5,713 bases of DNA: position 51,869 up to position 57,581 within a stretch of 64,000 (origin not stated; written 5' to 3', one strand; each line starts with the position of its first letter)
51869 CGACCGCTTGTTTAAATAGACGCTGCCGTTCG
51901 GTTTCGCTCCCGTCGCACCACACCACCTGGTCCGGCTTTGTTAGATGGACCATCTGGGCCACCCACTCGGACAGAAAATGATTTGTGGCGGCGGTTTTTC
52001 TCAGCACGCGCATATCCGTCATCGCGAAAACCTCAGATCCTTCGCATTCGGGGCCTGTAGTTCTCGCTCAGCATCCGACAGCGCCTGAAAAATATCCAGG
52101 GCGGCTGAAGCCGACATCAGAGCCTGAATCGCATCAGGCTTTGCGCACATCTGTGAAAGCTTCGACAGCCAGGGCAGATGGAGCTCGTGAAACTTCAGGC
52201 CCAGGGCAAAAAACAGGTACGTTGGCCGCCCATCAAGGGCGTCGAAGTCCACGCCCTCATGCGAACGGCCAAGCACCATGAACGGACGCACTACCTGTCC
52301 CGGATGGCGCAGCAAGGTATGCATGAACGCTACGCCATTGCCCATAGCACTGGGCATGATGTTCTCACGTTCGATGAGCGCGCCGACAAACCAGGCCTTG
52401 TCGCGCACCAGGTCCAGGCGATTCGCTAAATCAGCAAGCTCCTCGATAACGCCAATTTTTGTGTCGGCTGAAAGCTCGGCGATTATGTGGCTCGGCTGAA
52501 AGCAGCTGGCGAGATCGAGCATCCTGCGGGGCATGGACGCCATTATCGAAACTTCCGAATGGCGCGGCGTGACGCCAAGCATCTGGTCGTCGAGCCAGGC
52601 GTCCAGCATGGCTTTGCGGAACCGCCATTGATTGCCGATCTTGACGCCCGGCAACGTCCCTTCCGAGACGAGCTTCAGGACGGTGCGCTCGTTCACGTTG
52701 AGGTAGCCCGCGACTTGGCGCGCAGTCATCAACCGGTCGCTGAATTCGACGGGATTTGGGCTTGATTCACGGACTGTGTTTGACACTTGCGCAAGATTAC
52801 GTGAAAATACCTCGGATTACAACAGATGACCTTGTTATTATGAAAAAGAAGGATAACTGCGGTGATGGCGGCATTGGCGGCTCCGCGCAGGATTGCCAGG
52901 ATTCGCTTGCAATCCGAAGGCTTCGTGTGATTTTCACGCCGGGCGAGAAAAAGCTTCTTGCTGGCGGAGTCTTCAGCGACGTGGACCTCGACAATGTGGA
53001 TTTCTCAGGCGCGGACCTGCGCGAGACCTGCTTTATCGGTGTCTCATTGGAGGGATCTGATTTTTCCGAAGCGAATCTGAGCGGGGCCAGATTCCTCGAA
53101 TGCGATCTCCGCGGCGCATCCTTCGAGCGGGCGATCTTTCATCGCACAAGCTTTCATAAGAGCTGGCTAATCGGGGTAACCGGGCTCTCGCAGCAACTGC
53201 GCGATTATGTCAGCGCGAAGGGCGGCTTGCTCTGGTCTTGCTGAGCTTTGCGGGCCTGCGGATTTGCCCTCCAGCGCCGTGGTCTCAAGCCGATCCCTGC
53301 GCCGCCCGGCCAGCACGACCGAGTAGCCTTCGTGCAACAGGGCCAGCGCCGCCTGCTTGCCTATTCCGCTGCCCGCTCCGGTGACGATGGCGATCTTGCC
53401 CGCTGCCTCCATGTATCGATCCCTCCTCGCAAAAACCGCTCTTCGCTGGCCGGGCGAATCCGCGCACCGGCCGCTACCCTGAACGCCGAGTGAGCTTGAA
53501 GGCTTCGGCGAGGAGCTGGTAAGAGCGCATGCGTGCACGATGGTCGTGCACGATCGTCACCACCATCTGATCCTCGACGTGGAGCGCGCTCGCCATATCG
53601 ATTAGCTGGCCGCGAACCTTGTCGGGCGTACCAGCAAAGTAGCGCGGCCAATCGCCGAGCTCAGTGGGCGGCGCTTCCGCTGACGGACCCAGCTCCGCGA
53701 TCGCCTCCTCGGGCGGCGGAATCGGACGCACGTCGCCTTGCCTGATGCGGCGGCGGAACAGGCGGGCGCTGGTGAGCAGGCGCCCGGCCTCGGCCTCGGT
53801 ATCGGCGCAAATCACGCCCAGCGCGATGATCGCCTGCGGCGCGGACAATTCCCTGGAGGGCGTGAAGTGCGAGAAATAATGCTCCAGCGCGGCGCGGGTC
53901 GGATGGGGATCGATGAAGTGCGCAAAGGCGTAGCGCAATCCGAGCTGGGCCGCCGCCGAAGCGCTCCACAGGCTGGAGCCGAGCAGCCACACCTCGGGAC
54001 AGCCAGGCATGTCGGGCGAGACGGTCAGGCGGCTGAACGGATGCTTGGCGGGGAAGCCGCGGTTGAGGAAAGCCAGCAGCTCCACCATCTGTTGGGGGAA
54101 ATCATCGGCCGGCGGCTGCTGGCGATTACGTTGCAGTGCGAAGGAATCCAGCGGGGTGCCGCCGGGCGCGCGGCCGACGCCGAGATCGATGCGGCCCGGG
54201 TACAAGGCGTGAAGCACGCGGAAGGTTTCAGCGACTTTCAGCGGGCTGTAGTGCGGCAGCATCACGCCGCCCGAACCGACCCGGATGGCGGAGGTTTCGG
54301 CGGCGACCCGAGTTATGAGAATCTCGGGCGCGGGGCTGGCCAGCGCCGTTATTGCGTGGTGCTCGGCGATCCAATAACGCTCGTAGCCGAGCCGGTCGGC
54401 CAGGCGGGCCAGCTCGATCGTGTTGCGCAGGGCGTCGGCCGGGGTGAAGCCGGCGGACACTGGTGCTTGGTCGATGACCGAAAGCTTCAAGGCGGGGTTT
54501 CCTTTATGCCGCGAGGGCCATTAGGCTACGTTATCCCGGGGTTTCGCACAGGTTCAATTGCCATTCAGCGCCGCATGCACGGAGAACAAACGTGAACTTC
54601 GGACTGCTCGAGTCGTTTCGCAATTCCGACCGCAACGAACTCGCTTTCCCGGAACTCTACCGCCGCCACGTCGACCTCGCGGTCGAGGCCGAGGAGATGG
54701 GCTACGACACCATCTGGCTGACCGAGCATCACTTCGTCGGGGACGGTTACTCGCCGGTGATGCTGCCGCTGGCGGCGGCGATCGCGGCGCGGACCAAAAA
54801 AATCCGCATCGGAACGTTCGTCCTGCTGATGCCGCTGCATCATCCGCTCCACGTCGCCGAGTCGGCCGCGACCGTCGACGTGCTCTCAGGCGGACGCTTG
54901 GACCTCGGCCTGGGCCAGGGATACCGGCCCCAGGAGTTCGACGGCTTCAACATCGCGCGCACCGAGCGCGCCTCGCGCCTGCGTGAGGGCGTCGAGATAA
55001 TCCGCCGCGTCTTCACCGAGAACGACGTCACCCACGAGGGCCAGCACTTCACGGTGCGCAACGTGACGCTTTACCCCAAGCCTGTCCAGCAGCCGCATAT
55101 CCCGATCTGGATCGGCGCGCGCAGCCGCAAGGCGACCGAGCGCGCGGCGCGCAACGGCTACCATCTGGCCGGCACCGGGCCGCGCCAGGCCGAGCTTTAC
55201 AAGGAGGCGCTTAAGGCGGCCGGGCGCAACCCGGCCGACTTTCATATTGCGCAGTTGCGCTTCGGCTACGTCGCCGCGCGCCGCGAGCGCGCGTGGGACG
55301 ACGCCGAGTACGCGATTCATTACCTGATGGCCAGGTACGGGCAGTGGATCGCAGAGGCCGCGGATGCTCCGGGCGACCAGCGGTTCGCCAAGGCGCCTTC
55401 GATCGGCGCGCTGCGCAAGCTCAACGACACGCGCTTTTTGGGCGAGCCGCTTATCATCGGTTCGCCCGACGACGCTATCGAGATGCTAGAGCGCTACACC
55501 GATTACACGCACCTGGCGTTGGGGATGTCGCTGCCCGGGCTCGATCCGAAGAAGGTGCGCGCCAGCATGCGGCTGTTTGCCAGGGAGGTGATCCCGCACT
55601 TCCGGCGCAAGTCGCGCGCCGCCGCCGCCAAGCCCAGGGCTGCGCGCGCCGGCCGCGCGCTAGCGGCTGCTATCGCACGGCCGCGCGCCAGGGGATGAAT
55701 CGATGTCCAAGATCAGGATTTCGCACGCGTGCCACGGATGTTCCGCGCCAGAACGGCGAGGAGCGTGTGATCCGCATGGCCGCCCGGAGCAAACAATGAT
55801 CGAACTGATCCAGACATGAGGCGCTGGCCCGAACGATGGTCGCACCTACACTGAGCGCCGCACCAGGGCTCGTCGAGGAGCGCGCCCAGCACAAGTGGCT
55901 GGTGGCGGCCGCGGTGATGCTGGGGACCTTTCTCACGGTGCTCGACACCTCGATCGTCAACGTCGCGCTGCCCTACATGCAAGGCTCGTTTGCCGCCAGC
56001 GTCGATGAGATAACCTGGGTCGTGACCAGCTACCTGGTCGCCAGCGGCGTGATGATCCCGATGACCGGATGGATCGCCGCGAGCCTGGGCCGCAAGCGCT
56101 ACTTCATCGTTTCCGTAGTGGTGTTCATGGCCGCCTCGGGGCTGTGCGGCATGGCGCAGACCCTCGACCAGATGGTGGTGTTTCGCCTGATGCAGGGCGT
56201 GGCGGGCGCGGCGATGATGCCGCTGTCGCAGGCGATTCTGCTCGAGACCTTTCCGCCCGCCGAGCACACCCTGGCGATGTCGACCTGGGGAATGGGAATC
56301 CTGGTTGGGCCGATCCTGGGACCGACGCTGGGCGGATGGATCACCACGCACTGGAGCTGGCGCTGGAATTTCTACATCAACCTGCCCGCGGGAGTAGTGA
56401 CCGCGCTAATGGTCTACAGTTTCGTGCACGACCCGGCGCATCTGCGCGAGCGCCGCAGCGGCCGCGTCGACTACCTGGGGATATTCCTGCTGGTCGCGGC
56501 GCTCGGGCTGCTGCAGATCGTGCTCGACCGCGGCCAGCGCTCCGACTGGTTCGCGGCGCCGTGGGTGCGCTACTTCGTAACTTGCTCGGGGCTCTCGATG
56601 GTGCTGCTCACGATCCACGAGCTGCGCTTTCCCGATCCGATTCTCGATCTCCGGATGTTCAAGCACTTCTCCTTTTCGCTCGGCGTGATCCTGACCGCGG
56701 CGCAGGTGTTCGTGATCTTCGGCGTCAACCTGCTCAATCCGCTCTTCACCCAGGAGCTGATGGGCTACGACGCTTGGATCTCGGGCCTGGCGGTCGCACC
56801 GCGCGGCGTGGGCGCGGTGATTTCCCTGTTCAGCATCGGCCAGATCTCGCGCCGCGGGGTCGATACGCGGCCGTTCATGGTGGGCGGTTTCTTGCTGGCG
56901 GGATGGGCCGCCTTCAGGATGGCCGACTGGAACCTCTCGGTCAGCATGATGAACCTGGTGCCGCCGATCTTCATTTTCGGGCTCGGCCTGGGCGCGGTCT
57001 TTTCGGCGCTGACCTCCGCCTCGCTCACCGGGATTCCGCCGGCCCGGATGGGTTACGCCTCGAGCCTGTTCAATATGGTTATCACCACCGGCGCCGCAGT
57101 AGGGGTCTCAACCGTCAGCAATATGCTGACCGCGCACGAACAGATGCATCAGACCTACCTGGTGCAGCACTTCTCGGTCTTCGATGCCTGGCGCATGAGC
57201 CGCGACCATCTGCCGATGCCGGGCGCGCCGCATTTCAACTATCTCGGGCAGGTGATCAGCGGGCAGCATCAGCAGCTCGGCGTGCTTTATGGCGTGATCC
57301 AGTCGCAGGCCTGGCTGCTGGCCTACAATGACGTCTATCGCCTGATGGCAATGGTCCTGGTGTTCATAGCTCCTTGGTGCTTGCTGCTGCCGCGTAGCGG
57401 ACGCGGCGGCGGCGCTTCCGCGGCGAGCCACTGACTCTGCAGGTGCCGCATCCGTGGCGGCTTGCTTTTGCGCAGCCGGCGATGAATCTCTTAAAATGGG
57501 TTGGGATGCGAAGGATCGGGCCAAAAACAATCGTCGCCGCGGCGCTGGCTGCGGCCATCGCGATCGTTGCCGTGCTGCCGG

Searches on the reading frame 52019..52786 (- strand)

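Call 31: search_protein_families(library=pfam, proteins=[window:52019-52786:-], max_evalue=0.001)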
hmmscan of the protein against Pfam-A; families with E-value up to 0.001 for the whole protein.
window:52019-52786:- (255 aa): 2 families
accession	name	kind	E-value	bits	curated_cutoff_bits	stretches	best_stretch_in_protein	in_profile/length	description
PF00359.27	PTS_EIIA_2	-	1.8e-24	86.8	27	1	96-238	3-143/144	Phosphoenolpyruvate-dependent sugar phosphotransferase system, EIIA 2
PF12728.13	HTH_17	-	1.4e-14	54.6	27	1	19-68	1-50/51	Helix-turn-helix domain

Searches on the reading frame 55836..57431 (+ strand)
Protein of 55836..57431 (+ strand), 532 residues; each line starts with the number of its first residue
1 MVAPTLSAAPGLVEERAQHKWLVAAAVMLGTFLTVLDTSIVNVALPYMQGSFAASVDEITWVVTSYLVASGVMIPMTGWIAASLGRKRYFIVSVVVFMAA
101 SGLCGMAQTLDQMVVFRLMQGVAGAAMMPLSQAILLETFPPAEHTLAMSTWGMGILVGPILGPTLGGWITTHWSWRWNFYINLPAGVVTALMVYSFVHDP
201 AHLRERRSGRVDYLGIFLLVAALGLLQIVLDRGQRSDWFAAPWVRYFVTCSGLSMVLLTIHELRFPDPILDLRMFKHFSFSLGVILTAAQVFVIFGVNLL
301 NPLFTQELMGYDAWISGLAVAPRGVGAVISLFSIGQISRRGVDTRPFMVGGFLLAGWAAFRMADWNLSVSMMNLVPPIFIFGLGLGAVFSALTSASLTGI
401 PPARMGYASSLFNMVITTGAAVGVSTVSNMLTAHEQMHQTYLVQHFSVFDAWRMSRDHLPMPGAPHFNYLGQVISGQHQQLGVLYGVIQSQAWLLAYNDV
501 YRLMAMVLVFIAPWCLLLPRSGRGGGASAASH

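Call 4: search_protein_families(library=pfam, proteins=[window:55836-57431:+], max_evalue=0.01)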
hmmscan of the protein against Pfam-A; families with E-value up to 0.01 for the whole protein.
window:55836-57431:+ (532 aa): 3 families
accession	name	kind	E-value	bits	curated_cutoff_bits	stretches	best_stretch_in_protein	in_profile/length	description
PF07690.21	MFS_1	-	5.7e-56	190.4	33.4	1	27-423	1-346/347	Major Facilitator Superfamily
PF00083.30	Sugar_tr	-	4e-07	29.7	22.3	1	30-193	8-188/452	Sugar (and other) transporter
PF13347.12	MFS_2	-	0.00091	18.3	27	1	26-137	228-341/427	MFS/sugar transport protein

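Call 32: search_protein_families(library=ncbifam, proteins=[window:55836-57431:+], max_evalue=0.001)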
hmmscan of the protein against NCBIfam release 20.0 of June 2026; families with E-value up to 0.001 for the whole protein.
window:55836-57431:+ (532 aa): 51 families (the best 25 are shown)
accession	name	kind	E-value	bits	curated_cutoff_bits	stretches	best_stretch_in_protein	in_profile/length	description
TIGR00711.1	efflux_EmrB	subfamily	5.2e-114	381.7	230.2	1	23-511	3-478/485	DHA2 family efflux MFS transporter permease subunit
NF000391.1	EmrB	exception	1.3e-90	304.5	925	1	22-510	11-487/501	multidrug efflux MFS transporter permease subunit EmrB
NF007799.0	PRK10504.1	subfamily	5.2e-49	167.4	426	1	19-438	8-420/471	multidrug transporter subunit MdtD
NF000025.1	MFS_efflux_tcmA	exception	4.5e-33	114.8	999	1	20-431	24-431/538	tetracenomycin C efflux MFS transporter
NF040895.2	MFS_effux_SdrM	equivalog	2.2e-32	112.8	550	1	22-440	6-413/441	multidrug efflux MFS transporter SdrM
NF000095.1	tet_MFS_OtrB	exception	2.5e-32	112.1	999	1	25-431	29-437/563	oxytetracycline resistance efflux MFS transporter OtrB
NF000009.1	tet_MFS_Tcr3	exception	1.3e-31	109.7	1000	1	25-427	34-442/512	tetracycline efflux MFS transporter Tcr3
NF000060.1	MFS_efflux_LmrB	exception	6.3e-31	107.7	800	1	25-325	20-318/479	lincomycin efflux MFS transporter Lmr(B)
NF012169.0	qepA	equivalog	9.8e-29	100.3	1075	1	17-427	16-418/511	fluoroquinolone efflux MFS transporter QepA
NF000089.1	qac_MFS_AB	exception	4e-25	88.6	900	1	19-429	16-423/514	QacA/B family quaternary ammonium compound efflux MFS transporter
NF000031.1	MFS_efflux_LmrA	exception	4.4e-25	88.3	850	1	16-426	25-432/484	lincomycin efflux MFS transporter Lmr(A)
NF033896.2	MFS_LfrA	equivalog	4.4e-25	88.2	825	1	14-434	12-427/504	efflux MFS transporter LfrA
NF011571.1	PRK14995.1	subfamily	5.8e-25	88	701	1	18-433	2-413/493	SmvA family efflux MFS transporter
NF012180.1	tet_MFS_43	exception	4.7e-24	85.3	999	1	19-432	18-428/484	tetracycline efflux MFS transporter Tet(43)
TIGR00880.1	2_A_01_02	superfamily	4.8e-23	81.8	131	1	60-198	1-139/141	multidrug resistance protein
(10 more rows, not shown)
